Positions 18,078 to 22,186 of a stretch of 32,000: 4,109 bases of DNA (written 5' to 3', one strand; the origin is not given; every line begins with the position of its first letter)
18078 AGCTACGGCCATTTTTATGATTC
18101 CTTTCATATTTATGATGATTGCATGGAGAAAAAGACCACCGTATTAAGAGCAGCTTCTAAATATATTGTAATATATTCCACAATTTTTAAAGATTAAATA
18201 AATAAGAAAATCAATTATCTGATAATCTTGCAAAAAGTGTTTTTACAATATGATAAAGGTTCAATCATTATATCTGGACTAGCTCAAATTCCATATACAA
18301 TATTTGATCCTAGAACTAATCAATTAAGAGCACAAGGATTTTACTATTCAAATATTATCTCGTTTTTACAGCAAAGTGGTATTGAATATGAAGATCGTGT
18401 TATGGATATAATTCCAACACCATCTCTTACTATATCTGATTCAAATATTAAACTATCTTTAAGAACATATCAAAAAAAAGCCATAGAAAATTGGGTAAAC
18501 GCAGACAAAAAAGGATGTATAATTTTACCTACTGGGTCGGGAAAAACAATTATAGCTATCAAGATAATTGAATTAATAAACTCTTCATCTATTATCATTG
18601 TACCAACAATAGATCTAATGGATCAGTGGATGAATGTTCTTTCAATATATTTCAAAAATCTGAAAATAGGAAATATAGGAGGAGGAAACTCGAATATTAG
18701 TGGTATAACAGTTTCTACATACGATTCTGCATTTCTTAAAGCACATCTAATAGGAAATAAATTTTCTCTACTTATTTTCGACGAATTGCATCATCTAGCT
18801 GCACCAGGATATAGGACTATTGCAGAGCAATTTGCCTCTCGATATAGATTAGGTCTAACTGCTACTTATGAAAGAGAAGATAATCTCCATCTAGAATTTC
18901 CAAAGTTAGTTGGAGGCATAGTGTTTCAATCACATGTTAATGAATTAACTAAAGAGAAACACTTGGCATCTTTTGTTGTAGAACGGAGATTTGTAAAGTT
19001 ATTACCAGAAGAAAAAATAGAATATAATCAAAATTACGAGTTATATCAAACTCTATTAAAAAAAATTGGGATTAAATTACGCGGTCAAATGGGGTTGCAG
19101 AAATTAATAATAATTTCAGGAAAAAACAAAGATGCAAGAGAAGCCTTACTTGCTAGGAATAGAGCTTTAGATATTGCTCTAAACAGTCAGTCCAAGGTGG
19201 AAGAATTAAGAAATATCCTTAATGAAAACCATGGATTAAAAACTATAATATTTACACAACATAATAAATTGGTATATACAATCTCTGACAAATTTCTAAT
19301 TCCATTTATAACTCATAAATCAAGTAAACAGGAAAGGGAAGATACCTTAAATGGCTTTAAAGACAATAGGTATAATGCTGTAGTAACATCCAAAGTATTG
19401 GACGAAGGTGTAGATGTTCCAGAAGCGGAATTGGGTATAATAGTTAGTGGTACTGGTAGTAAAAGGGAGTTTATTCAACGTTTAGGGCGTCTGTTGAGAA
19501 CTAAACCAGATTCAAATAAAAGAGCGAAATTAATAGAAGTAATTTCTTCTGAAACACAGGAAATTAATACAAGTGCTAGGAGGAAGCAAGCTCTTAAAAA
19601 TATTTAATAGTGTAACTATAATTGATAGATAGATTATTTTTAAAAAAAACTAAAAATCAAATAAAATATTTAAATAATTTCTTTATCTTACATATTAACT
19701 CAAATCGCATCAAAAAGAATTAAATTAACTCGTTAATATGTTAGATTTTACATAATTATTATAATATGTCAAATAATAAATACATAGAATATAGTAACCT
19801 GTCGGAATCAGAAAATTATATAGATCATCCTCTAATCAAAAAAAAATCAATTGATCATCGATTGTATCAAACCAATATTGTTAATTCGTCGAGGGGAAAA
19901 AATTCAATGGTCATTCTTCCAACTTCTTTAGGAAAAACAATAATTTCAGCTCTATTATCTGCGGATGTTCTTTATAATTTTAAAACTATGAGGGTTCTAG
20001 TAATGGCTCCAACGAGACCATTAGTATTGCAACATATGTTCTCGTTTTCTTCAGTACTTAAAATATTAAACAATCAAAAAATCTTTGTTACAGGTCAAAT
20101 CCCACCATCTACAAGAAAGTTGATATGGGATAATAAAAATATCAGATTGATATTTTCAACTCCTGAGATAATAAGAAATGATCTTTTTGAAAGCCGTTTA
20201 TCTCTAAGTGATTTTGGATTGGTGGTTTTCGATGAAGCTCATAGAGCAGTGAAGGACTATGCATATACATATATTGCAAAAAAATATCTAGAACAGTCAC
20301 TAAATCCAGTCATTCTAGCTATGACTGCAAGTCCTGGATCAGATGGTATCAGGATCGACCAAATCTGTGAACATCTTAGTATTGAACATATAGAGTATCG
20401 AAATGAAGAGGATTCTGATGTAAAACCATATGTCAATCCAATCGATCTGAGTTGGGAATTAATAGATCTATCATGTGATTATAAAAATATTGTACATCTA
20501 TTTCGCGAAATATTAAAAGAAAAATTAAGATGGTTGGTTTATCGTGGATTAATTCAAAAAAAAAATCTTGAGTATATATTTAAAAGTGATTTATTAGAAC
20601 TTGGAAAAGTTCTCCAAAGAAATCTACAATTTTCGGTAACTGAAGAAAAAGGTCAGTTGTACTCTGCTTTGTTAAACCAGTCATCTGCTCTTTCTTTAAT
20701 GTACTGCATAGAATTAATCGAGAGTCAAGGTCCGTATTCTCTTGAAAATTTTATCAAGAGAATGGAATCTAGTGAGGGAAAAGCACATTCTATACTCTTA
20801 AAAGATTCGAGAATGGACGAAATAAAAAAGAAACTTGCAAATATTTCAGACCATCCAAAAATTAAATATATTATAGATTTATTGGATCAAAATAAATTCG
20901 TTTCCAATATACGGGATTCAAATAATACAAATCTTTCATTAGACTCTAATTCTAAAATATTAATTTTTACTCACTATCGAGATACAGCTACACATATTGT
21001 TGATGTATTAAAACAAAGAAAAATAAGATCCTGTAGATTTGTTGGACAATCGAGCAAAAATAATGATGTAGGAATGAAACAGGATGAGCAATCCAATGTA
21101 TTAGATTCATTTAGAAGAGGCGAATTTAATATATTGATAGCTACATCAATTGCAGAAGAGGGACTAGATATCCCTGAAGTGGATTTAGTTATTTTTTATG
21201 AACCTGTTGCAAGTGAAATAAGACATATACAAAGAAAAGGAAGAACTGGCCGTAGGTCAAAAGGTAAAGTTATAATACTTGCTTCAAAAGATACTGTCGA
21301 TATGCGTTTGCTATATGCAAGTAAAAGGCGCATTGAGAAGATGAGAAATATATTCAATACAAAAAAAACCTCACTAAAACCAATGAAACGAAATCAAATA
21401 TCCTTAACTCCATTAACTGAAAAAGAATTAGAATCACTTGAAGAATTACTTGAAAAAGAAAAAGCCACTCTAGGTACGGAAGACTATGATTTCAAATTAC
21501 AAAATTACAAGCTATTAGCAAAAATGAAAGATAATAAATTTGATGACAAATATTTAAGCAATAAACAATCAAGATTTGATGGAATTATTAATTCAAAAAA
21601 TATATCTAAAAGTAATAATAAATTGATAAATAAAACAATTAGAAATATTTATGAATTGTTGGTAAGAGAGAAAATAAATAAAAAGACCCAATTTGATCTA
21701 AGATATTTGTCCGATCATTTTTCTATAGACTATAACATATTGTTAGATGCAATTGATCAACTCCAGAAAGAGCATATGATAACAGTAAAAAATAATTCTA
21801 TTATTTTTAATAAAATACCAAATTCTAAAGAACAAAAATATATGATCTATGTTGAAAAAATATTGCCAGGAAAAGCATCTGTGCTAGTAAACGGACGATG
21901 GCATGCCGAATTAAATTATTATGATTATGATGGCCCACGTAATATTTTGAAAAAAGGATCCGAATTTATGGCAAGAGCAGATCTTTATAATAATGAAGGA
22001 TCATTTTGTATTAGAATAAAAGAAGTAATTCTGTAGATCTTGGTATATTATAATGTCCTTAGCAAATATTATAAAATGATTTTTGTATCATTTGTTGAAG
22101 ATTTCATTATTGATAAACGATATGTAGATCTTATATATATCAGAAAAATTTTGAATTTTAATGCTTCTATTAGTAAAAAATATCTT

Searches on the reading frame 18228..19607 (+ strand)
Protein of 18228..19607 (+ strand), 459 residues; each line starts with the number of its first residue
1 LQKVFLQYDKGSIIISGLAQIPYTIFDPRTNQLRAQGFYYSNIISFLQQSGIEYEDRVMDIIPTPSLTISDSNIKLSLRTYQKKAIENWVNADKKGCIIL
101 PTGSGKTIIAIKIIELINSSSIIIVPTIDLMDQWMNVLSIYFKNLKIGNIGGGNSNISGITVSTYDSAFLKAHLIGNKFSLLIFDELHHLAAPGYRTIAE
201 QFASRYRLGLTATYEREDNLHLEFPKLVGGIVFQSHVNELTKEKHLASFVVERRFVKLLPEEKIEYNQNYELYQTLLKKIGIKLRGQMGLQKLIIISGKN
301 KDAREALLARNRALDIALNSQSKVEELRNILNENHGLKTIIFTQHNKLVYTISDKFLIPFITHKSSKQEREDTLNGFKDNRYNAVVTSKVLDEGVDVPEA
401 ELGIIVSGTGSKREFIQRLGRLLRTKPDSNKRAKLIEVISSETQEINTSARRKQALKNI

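Call 7: search_protein_families(library=pfam, proteins=[window:18228-19607:+], max_evalue=0.01)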
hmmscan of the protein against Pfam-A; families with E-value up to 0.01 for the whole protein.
window:18228-19607:+ (459 aa): 7 families
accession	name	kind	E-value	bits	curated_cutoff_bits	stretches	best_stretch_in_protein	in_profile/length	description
PF04851.21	ResIII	-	2.4e-34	119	22.5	1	76-216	2-164/164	Type III restriction enzyme, res subunit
PF16203.11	ERCC3_RAD25_C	-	3.7e-19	69.4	27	1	332-456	56-185/248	ERCC3/RAD25/XPB C-terminal helicase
PF00271.37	Helicase_C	-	1.8e-17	64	23.5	1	323-425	2-109/110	Helicase conserved C-terminal domain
PF18458.6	XPB_DRD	-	7.9e-15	54.9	26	1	6-58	1-57/57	Xeroderma pigmentosum group B helicase damage recognition domain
PF00270.35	DEAD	-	1.4e-14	54.6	26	1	80-216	2-162/167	DEAD/DEAH box helicase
PF13307.12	Helicase_C_2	-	0.0047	17.4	25.3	0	358-403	38-86/170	Helicase C-terminal domain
PF13401.12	AAA_22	-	0.0069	17.1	27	0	101-198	13-104/130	AAA domain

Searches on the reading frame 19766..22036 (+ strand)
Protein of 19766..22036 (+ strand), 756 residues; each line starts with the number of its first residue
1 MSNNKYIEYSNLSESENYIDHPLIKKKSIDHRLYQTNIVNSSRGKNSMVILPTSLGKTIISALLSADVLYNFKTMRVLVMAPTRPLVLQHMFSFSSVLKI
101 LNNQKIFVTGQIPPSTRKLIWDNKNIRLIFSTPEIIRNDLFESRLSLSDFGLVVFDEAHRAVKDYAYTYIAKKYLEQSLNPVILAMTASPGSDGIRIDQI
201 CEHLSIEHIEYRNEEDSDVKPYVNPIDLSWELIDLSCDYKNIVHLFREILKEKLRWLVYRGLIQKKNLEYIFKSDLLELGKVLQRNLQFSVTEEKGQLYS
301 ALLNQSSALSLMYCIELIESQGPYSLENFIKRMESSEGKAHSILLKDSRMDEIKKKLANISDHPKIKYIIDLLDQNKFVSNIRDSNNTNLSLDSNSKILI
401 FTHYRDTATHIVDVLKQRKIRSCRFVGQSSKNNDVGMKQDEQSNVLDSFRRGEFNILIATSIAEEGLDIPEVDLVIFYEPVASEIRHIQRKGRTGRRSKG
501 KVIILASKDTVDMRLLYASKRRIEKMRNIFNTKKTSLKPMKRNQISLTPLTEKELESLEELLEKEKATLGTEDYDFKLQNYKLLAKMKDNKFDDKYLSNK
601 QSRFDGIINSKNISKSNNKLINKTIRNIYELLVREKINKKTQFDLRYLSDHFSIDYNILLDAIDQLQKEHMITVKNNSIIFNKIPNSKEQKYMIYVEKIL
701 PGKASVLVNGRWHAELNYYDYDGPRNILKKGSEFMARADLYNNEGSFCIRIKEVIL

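Call 7: search_protein_families(library=pfam, proteins=[window:19766-22036:+], max_evalue=0.01)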
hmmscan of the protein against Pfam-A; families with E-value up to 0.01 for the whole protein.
window:19766-22036:+ (756 aa): 5 families
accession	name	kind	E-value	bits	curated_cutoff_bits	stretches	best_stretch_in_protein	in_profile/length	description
PF00271.37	Helicase_C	-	5.2e-24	85.1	23.5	1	391-497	11-109/110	Helicase conserved C-terminal domain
PF00270.35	DEAD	-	8.5e-21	74.8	26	1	35-191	4-161/167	DEAD/DEAH box helicase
PF04851.21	ResIII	-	9.2e-17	61.9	22.5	1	37-190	10-162/164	Type III restriction enzyme, res subunit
PF21210.2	RNA_helicase_helical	-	9.9e-09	35.7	27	1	247-351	1-104/108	Putative ATP-dependent RNA helicase, helical bundle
PF22590.2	Cas3-like_C_2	-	0.00037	21.2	27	1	436-498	42-105/106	CRISPR-associated nuclease/helicase Cas3, C-terminal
